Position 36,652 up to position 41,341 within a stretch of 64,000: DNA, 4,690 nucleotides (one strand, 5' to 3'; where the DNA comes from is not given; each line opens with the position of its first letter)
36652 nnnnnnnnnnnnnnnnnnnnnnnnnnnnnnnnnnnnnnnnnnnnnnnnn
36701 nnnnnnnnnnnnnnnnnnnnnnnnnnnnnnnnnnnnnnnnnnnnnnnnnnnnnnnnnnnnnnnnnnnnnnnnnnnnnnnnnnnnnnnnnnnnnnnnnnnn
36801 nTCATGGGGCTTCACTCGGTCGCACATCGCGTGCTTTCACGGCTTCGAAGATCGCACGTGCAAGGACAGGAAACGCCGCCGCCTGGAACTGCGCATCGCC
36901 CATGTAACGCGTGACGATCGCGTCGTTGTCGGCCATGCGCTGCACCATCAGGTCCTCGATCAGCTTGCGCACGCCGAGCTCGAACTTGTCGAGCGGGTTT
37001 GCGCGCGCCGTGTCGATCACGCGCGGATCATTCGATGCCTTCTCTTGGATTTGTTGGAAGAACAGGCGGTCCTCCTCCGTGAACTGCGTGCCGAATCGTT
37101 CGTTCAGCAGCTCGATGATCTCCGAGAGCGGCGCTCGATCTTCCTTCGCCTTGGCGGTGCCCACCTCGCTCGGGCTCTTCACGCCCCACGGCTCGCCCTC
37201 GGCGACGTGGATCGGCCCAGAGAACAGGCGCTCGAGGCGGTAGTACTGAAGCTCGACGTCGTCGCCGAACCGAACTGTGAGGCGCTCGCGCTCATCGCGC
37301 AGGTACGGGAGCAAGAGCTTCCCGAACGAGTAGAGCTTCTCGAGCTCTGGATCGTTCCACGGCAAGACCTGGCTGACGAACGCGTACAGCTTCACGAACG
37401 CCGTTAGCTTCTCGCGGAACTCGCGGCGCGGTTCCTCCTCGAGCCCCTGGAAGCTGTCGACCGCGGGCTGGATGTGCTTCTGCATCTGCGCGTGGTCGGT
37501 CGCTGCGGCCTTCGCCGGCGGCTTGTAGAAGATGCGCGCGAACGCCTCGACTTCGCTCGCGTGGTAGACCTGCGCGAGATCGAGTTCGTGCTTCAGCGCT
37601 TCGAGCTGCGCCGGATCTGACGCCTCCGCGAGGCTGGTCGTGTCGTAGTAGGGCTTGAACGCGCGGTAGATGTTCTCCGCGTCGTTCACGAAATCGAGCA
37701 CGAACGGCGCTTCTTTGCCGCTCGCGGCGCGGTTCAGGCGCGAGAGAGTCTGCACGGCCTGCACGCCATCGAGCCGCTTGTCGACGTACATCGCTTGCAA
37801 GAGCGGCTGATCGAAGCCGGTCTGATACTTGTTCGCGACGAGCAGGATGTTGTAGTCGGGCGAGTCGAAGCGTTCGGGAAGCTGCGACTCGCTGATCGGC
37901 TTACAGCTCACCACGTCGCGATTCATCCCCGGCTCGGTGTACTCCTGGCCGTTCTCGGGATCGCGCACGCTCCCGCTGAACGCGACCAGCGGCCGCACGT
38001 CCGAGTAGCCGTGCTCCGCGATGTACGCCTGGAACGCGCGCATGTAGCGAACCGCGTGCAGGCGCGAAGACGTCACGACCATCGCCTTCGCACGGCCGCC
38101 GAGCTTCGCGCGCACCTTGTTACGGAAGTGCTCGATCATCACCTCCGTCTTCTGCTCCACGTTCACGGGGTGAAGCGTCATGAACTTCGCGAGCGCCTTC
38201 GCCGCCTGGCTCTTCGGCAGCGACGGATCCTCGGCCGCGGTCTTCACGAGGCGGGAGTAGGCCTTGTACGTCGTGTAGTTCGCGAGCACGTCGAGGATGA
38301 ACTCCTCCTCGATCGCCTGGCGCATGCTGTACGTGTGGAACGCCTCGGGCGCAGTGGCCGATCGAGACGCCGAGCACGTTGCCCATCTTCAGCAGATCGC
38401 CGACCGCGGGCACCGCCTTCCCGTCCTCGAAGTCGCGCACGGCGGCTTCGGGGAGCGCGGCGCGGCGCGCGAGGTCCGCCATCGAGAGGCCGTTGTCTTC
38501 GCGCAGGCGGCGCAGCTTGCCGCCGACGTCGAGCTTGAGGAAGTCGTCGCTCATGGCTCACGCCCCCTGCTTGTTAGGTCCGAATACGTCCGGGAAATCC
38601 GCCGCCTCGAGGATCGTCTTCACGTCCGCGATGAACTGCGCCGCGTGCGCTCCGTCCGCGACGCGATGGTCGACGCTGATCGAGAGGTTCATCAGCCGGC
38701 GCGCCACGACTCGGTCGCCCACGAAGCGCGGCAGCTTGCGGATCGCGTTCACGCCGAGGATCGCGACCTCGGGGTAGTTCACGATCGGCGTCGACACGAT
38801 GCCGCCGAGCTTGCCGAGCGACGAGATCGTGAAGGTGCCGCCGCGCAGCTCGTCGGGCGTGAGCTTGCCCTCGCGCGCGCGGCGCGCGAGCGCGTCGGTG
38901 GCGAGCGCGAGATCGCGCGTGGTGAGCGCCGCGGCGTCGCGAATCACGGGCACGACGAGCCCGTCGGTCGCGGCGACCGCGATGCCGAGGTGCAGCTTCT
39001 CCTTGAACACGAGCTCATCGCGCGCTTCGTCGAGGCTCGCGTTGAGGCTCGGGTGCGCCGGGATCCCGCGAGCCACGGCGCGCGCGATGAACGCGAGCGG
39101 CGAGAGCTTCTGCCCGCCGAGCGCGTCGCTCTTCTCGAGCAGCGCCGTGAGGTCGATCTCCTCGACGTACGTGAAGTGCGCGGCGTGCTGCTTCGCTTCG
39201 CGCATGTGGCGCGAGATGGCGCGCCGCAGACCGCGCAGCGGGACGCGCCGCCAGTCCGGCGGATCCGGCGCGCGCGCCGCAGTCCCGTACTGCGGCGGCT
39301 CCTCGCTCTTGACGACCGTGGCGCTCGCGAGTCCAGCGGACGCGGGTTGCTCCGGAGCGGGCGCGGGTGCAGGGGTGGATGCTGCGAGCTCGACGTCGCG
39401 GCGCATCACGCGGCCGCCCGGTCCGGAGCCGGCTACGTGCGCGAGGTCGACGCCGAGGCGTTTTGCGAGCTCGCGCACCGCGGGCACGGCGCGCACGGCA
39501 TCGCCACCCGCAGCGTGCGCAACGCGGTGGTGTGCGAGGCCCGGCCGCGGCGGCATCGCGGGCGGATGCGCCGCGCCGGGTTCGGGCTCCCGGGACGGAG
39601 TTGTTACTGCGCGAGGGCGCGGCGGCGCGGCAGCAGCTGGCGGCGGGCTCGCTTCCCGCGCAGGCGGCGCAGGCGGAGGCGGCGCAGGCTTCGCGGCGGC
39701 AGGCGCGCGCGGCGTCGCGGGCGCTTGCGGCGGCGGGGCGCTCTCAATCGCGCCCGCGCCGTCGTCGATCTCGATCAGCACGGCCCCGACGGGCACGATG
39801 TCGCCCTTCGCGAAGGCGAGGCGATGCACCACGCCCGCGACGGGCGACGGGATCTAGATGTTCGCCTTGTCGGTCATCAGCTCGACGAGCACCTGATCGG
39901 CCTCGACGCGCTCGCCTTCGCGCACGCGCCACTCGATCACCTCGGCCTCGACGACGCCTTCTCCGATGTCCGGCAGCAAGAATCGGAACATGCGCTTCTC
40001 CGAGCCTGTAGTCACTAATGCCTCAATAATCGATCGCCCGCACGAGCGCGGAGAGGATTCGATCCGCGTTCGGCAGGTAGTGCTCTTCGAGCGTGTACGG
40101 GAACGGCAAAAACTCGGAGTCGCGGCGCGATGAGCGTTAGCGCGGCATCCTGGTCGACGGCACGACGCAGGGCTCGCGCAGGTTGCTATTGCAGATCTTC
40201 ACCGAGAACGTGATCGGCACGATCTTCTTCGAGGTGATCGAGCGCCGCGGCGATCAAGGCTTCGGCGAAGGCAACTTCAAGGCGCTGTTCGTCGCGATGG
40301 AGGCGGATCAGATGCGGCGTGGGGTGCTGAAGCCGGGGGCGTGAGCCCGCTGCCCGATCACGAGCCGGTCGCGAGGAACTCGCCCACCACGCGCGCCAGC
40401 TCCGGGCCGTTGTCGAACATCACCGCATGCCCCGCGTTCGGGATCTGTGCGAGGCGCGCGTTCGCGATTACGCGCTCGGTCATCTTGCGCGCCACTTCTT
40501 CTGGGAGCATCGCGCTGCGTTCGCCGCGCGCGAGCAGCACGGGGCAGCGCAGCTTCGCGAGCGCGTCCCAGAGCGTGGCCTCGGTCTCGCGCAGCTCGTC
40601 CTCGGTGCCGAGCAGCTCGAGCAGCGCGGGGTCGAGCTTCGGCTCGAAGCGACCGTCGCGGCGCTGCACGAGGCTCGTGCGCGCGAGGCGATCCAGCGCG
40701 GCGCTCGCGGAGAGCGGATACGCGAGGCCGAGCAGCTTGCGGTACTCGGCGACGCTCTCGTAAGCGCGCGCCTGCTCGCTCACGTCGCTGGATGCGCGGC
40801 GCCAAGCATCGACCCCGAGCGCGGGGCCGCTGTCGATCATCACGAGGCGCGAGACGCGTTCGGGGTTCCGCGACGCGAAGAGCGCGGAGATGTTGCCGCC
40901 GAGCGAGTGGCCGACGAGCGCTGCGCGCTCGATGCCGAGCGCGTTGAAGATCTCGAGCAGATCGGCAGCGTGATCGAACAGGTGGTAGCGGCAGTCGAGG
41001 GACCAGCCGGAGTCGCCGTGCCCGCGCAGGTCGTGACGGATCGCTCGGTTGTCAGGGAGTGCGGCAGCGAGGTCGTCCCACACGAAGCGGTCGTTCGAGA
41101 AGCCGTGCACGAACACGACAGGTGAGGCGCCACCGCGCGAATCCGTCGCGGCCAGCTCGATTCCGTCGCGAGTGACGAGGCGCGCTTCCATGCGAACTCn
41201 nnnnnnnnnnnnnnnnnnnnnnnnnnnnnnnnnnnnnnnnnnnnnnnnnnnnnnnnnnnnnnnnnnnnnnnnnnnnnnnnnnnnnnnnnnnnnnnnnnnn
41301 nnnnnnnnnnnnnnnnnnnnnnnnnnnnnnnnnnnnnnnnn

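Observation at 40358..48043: Orphan one-module reducing PKS operon with a lipocalin-like partner, no recognisable KR and no TE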

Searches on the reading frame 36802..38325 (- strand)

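Call 16: search_protein_families(library=pfam, proteins=[window:36802-38325:-], max_evalue=0.001)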
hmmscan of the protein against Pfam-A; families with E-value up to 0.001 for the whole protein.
window:36802-38325:- (507 aa): 1 family
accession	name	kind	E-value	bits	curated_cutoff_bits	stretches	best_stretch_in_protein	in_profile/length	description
PF22679.2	T1R_D3-like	-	5.9e-14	53.2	27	1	157-212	100-156/158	Type I restriction enzyme subunit R domain 3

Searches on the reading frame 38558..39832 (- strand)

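Call 16: search_protein_families(library=pfam, proteins=[window:38558-39832:-], max_evalue=0.001)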
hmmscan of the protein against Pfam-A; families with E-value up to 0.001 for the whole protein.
window:38558-39832:- (424 aa): 2 families
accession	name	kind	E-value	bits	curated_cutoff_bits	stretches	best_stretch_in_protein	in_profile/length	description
PF00198.28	2-oxoacid_dh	-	2.2e-73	247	23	1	193-410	3-226/232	2-oxoacid dehydrogenases acyltransferase (catalytic domain)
PF02817.22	E3_binding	-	2.3e-14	53.8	23.7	1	113-148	1-36/36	e3 binding domain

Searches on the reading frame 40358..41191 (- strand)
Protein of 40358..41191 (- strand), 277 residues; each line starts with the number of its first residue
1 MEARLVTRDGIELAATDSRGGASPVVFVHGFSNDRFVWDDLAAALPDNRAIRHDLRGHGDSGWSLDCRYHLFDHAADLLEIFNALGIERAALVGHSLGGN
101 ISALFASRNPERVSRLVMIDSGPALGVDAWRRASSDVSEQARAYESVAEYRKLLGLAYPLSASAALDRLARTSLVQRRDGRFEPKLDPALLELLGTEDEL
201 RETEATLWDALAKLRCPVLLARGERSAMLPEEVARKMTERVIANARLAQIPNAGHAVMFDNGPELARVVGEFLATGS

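Call 7: search_protein_families(library=pfam, proteins=[window:40358-41191:-], max_evalue=0.01)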
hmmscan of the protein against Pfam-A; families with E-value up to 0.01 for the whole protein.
window:40358-41191:- (277 aa): 6 families
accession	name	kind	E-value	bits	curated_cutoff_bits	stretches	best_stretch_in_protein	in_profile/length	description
PF00561.26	Abhydrolase_1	-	2.9e-28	99.6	25.8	1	24-261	2-244/245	alpha/beta hydrolase fold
PF12697.13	Abhydrolase_6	-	1.8e-21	78.2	26.3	1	25-267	1-216/217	Alpha/beta hydrolase family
PF12146.15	Hydrolase_4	-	3.1e-16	59.8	27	1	25-260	7-237/239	Serine aminopeptidase, S33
PF03096.20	Ndr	-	9.2e-05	21.7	23.3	1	75-124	86-135/283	Ndr family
PF12695.13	Abhydrolase_5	-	0.00013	22.2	27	1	86-124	55-92/164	Alpha/beta hydrolase family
PF08386.16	Abhydrolase_4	-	0.0059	17.2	21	0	207-277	26-95/103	TAP-like protein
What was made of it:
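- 40358..41191 (-): Alpha/beta hydrolase, 277 aa, ATG 8 nt after the PKS stop; Ser96-Asp120-His255 triad and HG oxyanion motif. Pfam Abhydrolase_1 E 3e-28 (call 7).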

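Call 38: search_solved_structures(query=window:40361-41191:-, max_evalue=1e-8, show_alignments=1)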
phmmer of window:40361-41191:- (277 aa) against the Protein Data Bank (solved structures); distinct sequences matched with E-value up to 1e-8: 185 (the best 60 are shown).
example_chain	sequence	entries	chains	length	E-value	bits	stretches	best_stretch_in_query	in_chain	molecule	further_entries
3bwx_A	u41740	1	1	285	4.2e-19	72.3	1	8-273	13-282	Alpha/beta hydrolase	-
7dq9_A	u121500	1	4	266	5.7e-18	68.6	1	13-273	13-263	Predicted hydrolases or acyltransferases (Alpha/beta hydrolase superfamily)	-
3kxp_A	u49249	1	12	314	5.4e-17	65.4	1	19-265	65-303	Alpha-(N-acetylaminomethylene)succinic acid hydrolase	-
6i8w_A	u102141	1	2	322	3.2e-16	62.9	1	6-270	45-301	Alpha/beta fold hydrolase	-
7al5_A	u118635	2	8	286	3.5e-16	62.7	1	11-272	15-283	Probable hydrolase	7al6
5egn_A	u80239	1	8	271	1.7e-15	60.5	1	6-272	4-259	Esterase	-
1wom_A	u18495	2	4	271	6.8e-15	58.5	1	20-274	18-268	Sigma factor sigB regulation protein rsbQ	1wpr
1a8q_A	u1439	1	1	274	1.8e-14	57.1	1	6-125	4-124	BROMOPEROXIDASE A1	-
4uhh_A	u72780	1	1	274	5.4e-14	55.6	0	7-122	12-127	ESTERASE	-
4uhc_A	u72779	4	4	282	6e-14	55.4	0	7-122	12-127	ESTERASE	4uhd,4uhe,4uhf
3p2m_A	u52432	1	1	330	8.4e-14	54.9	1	19-271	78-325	POSSIBLE HYDROLASE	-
6wym_A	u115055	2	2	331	1e-13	54.6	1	19-271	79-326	Possible hydrolase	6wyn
5ng7_A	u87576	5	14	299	2.4e-13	53.5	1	18-121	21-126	epoxide hydrolase | Alpha/beta epoxide hydrolase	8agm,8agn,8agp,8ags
4ose_A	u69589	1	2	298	2.5e-13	53.4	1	25-265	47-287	Putative Hydrolase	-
1a88_A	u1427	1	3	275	3.5e-13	52.9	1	7-127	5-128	CHLOROPEROXIDASE L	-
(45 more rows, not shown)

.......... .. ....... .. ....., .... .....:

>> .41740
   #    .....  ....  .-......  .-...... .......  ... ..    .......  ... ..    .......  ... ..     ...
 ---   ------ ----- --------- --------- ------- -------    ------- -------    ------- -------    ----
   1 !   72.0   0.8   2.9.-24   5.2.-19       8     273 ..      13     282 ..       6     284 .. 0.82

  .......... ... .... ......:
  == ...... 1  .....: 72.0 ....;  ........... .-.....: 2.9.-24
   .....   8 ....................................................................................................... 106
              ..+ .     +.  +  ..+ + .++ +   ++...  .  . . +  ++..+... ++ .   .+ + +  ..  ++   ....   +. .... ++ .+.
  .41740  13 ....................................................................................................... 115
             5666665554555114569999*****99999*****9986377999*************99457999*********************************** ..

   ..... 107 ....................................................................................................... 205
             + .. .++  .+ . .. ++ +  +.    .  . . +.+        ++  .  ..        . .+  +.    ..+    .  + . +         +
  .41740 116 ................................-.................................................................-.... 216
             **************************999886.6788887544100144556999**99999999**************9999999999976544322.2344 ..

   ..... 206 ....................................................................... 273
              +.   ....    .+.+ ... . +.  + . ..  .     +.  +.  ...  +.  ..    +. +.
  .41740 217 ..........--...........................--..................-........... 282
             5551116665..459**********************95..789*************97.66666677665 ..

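Call 64: search_protein_families(library=ncbifam, proteins=[window:40361-41191:-], max_evalue=0.00001)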
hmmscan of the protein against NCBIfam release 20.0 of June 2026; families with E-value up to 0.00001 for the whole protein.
window:40361-41191:- (277 aa): 28 families (the best 25 are shown)
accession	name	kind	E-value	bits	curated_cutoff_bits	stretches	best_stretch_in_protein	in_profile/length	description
NF051488.1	bifunc_PcaDC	exception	8.1e-27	94.3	390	1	20-140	11-131/375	bifunctional 3-oxoadipate enol-lactonase/4-carboxymuconolactone decarboxylase PcaDC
TIGR02427.1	protocat_pcaD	equivalog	1.3e-26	93.5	255.85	1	19-138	10-130/251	3-oxoadipate enol-lactonase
NF050089.1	i_nPHAscl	equivalog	4.4e-26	91.6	300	2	15-149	11-145/288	intracellular short-chain-length polyhydroxyalkanoate depolymerase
TIGR03695.1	menH_SHCHC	equivalog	3e-25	89.1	208.55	1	24-273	4-251/252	2-succinyl-6-hydroxy-2,4-cyclohexadiene-1-carboxylate synthase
NF011457.0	PRK14875.1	equivalog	1.7e-24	86.5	307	1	19-274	129-370/372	acetoin dehydrogenase dihydrolipoyllysine-residue acetyltransferase subunit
NF051487.1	bifunc_PcaCD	exception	8.2e-21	74.6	430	1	18-123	165-273/413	bifunctional 4-carboxymuconolactone decarboxylase/3-oxoadipate enol-lactonase PcaCD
NF002938.0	PRK03592.1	equivalog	1.9e-20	73.4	241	1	6-143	15-152/298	haloalkane dehalogenase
NF007954.0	PRK10673.1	equivalog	7.3e-18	64.7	399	1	17-123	11-116/255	esterase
TIGR01738.1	bioH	equivalog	4.3e-17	62.6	206.95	1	23-272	5-244/245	pimeloyl-ACP methyl ester esterase BioH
TIGR03611.1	RutD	equivalog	7.2e-17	61.6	238.5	1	19-121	10-113/258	pyrimidine utilization protein D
NF045632.1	hydroxlase_HsaD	equivalog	1.8e-16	60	400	1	21-274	33-289/290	4,5:9,10-diseco-3-hydroxy-5,9,17-trioxoandrosta-1(10),2-diene-4-oate hydrolase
NF052610.1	macro_16_ester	equivalog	1.1e-14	54.4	420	1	1-122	1-128/281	alpha/beta fold macrolide esterase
TIGR03056.1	bchO_mg_che_rel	equivalog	3.2e-13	49.3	172.55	1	10-120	15-127/278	alpha/beta fold hydrolase BchO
NF008340.0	PRK11126.1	equivalog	1.3e-12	47.5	261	1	21-274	13-252/255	2-succinyl-6-hydroxy-2,4-cyclohexadiene-1-carboxylate synthase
NF041759.1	mac_hydro_EstT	equivalog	1.4e-12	47.4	450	1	4-124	3-129/278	macrolide hydrolase EstT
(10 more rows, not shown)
